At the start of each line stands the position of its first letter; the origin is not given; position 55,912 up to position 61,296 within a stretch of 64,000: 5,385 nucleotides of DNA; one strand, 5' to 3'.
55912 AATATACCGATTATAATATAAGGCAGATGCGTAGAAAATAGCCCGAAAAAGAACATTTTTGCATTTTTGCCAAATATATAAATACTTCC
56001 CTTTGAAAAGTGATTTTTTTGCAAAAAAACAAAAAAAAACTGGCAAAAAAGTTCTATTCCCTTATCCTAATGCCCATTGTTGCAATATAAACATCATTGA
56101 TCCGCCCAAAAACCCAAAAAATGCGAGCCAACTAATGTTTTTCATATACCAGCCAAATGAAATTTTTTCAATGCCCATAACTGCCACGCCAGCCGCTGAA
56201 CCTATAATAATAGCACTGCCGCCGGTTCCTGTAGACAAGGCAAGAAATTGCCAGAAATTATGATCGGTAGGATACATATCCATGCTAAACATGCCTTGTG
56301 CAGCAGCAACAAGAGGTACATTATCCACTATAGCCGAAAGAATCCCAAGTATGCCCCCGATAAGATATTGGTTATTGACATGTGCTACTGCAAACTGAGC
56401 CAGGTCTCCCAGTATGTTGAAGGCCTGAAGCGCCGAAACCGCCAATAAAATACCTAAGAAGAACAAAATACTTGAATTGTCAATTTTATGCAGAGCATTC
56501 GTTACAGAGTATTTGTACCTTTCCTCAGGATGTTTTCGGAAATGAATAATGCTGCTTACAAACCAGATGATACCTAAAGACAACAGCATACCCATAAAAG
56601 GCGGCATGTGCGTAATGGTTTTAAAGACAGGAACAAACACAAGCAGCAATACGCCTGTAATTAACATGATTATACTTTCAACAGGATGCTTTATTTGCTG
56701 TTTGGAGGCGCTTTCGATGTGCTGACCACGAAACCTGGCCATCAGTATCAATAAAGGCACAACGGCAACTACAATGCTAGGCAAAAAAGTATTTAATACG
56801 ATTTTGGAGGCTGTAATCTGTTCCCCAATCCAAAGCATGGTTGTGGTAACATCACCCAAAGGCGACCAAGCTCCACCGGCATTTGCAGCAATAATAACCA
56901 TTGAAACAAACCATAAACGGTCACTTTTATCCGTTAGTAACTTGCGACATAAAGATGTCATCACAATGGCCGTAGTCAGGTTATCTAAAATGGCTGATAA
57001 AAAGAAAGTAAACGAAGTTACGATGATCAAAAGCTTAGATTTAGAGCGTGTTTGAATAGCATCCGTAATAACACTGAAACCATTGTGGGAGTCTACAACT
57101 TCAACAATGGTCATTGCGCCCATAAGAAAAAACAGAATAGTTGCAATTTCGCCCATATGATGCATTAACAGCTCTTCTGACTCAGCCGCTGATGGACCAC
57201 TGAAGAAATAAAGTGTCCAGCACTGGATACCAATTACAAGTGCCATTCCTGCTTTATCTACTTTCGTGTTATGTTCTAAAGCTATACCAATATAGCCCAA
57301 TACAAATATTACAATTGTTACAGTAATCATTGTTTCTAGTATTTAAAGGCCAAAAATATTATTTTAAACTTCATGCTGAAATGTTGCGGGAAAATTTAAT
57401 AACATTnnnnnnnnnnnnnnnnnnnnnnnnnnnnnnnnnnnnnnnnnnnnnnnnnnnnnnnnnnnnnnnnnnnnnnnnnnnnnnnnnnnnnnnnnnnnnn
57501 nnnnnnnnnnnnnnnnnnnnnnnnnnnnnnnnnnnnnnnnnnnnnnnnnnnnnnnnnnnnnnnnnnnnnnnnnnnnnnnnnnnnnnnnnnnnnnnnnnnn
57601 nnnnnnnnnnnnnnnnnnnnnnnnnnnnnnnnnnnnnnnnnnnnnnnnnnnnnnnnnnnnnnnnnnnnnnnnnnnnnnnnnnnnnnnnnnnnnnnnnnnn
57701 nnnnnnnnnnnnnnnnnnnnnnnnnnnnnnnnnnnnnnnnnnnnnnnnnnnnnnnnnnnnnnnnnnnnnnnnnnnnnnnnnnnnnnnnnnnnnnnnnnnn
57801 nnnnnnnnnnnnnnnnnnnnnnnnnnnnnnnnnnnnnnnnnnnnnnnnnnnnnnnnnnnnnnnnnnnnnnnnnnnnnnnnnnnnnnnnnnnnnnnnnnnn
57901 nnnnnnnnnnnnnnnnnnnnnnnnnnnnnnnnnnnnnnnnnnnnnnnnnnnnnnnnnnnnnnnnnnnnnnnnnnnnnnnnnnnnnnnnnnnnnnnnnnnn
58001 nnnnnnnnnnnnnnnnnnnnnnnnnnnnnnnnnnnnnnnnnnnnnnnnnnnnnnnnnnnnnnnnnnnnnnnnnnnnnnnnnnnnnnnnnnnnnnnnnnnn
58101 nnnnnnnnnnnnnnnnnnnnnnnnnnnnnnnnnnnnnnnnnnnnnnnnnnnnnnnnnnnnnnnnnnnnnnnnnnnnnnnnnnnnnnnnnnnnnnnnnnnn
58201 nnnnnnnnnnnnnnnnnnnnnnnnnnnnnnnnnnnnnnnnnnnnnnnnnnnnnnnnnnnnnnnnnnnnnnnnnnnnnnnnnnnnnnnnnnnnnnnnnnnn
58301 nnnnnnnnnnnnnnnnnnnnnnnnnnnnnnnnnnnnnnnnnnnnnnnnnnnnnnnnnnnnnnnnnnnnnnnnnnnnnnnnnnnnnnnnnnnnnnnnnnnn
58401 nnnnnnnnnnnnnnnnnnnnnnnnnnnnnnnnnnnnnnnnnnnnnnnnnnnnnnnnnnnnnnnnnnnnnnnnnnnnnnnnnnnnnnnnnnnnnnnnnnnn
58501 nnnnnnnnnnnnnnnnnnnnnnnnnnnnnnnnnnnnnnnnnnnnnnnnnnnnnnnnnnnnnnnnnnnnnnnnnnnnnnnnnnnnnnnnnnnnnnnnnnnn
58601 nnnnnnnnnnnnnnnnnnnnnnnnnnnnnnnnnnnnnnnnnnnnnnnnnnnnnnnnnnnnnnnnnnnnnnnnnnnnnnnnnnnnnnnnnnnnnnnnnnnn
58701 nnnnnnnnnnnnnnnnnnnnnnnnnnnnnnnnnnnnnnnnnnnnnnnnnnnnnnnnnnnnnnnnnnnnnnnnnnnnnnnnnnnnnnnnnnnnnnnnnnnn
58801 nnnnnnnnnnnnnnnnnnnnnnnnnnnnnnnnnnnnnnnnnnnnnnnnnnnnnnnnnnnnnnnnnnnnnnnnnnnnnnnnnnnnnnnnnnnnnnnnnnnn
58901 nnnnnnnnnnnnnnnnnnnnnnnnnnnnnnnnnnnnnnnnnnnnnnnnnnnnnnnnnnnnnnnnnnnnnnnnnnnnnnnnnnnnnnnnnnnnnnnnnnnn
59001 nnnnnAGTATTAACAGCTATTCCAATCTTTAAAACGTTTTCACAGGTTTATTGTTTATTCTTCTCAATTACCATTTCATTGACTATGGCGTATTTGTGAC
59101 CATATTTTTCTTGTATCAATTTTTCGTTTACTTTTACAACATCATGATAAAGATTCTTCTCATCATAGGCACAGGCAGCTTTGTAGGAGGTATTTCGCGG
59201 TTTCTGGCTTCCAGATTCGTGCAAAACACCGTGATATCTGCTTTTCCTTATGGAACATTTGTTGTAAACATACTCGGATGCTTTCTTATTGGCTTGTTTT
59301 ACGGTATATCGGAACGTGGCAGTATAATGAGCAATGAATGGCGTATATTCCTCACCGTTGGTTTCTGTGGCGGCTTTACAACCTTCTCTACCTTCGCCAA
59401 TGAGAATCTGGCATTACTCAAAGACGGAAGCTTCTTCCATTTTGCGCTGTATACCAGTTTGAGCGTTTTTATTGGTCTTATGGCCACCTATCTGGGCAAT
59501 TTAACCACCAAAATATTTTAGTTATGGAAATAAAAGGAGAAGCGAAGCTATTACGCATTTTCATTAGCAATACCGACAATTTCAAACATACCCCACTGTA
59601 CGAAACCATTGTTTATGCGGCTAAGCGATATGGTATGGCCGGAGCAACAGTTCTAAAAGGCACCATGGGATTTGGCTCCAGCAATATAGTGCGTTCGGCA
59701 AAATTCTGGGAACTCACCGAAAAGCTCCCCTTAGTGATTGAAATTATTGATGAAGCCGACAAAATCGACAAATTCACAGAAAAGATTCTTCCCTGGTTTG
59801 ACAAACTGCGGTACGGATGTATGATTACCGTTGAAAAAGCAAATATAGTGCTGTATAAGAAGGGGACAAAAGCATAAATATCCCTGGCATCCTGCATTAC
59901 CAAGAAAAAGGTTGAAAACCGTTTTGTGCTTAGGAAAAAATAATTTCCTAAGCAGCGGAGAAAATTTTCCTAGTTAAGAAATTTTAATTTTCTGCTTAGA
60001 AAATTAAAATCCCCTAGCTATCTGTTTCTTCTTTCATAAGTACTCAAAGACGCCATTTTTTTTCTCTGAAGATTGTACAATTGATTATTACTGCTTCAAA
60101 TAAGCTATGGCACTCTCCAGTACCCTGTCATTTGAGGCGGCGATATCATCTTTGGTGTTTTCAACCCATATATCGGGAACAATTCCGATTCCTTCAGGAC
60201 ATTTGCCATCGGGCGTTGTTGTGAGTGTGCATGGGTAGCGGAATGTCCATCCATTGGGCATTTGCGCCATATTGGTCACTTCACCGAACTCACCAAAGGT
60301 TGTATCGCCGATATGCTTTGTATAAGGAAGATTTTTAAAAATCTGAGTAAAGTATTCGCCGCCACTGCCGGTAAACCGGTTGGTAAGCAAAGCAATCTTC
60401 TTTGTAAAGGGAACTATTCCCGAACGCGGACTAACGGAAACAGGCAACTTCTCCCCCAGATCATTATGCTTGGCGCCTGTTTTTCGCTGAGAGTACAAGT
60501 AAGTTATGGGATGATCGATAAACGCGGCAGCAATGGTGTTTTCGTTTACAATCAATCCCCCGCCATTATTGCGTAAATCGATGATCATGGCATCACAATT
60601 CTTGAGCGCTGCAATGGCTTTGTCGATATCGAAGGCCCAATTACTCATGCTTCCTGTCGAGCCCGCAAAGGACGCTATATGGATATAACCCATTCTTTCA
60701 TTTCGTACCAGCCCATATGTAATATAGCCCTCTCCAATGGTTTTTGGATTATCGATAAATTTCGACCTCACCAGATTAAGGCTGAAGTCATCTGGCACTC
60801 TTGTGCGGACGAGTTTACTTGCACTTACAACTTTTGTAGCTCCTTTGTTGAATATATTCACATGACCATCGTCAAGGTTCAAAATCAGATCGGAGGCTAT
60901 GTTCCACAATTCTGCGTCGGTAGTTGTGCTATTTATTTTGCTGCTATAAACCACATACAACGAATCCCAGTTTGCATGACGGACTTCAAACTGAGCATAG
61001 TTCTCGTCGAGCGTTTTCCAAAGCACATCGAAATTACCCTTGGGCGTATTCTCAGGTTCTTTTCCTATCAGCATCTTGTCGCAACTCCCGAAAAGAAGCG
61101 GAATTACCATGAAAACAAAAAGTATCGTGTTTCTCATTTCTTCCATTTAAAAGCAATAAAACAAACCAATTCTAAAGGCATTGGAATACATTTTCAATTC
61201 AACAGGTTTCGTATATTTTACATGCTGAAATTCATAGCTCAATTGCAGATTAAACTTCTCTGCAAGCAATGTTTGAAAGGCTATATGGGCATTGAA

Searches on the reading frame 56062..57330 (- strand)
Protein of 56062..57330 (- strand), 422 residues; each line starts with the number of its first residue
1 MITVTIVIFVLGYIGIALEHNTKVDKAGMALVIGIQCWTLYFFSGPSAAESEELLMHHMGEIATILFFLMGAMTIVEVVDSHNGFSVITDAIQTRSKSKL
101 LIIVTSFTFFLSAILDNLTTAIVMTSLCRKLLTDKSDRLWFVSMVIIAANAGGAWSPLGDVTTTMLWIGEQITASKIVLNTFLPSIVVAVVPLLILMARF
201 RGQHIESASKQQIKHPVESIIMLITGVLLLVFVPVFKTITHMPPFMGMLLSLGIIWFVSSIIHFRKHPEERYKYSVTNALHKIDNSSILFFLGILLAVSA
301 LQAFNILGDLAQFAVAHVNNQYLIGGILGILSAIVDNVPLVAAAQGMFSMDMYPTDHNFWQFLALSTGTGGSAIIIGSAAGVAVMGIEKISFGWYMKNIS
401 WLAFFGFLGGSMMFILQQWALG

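Call 68: search_protein_families(library=pfam, proteins=[window:56062-57330:-])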
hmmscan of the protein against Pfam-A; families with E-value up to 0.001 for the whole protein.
window:56062-57330:- (422 aa): 1 family
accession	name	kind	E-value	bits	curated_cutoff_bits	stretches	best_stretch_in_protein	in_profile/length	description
PF03600.22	CitMHS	-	4.4e-29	102.1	31.9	1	63-353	39-323/336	Citrate transporter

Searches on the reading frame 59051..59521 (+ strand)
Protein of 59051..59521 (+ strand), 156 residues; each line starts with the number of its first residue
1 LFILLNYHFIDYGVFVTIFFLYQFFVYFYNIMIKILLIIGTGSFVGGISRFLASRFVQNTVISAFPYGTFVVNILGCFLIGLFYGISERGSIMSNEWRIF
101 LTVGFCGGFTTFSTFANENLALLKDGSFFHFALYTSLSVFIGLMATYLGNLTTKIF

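Call 36: search_protein_families(library=pfam, proteins=[window:59051-59521:+])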
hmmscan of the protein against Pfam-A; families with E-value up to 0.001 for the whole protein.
window:59051-59521:+ (156 aa): 1 family
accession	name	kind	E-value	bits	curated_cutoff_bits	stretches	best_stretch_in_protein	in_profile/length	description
PF02537.21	CRCB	-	2.7e-30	105.2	32.9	1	37-149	1-102/103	CrcB-like protein, Camphor Resistance (CrcB)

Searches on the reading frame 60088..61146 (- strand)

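Call 68: search_protein_families(library=pfam, proteins=[window:60088-61146:-])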
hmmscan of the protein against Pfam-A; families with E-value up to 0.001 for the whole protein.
window:60088-61146:- (352 aa): 2 families
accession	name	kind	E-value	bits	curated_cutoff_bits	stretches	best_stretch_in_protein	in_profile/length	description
PF03572.23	Peptidase_S41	-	3.3e-30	105.3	24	1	152-326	2-163/165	Peptidase family S41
PF14684.11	Tricorn_C1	-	5.9e-09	36.1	24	1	31-83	1-53/59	Tricorn protease C1 domain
